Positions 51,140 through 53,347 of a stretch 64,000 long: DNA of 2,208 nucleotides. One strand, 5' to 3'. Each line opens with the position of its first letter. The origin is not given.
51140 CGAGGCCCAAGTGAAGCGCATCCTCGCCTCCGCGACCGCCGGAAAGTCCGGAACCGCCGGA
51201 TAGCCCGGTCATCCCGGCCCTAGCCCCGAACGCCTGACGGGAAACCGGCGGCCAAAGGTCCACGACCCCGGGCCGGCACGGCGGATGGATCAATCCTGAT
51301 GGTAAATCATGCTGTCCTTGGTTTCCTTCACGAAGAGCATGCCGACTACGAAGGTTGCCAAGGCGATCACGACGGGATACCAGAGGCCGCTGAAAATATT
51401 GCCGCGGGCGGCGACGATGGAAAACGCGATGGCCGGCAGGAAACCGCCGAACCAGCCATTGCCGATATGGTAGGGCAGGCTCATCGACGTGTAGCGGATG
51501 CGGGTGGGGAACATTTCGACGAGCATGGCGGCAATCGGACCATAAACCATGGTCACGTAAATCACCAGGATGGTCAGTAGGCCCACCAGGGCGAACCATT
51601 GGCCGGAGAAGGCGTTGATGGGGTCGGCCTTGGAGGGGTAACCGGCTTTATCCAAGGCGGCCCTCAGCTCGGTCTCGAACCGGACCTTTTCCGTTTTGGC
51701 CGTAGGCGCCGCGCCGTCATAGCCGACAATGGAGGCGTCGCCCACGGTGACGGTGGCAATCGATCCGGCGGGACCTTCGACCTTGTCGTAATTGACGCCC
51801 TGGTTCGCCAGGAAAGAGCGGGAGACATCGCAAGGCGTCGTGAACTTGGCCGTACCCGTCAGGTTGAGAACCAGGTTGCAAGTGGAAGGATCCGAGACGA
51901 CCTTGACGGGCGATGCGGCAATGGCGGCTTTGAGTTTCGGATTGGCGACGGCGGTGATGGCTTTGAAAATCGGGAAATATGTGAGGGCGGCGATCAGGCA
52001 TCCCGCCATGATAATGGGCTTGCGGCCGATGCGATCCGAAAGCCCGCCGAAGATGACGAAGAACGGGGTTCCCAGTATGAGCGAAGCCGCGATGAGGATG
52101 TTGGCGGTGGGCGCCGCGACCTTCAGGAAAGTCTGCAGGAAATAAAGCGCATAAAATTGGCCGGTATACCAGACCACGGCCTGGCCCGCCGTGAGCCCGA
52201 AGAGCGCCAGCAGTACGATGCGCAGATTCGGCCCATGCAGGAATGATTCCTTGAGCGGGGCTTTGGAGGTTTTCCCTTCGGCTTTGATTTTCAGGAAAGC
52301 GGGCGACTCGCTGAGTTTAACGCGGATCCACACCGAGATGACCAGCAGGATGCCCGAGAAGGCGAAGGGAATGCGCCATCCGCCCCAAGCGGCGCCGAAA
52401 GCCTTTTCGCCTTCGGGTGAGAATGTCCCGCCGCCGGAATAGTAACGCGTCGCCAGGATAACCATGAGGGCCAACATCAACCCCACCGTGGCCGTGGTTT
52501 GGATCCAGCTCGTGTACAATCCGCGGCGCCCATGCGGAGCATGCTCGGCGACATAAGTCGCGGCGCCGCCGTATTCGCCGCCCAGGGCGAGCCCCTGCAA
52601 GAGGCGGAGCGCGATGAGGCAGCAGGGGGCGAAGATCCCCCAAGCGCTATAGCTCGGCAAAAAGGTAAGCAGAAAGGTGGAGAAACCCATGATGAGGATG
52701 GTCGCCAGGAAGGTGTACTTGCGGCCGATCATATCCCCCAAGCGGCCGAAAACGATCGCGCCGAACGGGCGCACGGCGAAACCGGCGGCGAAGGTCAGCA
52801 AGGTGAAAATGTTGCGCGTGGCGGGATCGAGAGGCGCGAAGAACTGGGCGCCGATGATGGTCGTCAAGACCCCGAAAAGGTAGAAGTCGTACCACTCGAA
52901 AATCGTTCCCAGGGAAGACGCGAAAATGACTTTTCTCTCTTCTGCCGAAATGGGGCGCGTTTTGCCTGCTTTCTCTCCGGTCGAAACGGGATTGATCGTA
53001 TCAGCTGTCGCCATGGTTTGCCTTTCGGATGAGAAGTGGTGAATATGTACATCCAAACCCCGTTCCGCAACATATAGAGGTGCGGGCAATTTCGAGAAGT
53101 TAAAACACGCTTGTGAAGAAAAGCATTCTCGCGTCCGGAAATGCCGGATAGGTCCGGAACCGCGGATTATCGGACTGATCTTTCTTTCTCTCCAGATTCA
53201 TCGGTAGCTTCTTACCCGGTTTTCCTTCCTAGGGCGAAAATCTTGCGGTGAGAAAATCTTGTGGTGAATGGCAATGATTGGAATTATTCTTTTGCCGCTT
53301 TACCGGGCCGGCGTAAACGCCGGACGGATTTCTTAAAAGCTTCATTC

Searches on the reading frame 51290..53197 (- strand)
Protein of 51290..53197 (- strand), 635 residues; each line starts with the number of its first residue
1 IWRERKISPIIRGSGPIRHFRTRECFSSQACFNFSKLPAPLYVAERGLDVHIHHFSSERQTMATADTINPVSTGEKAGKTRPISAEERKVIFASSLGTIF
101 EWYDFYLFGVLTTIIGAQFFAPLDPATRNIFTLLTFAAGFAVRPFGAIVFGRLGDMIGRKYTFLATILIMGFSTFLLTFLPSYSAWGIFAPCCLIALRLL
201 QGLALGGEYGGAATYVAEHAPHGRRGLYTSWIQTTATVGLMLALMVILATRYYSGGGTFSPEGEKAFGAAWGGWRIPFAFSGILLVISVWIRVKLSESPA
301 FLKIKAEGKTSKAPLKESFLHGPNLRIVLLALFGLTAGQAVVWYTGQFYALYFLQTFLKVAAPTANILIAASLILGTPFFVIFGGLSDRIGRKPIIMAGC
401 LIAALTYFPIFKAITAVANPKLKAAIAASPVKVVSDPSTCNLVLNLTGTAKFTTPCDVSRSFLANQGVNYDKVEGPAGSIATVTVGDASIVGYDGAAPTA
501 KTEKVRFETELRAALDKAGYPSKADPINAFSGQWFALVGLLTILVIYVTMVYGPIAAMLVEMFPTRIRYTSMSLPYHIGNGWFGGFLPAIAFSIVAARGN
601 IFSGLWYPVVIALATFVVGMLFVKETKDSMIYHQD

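Call 54: search_protein_families(library=pfam, proteins=[window:51290-53197:-], max_evalue=0.0001)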
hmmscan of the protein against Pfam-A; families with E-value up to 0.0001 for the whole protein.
window:51290-53197:- (635 aa): 2 families
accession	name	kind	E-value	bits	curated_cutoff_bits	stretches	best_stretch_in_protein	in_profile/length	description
PF00083.30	Sugar_tr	-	3.9e-38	132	22.3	2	92-317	3-213/452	Sugar (and other) transporter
PF07690.21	MFS_1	-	2.2e-22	79.9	33.4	1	96-413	3-288/347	Major Facilitator Superfamily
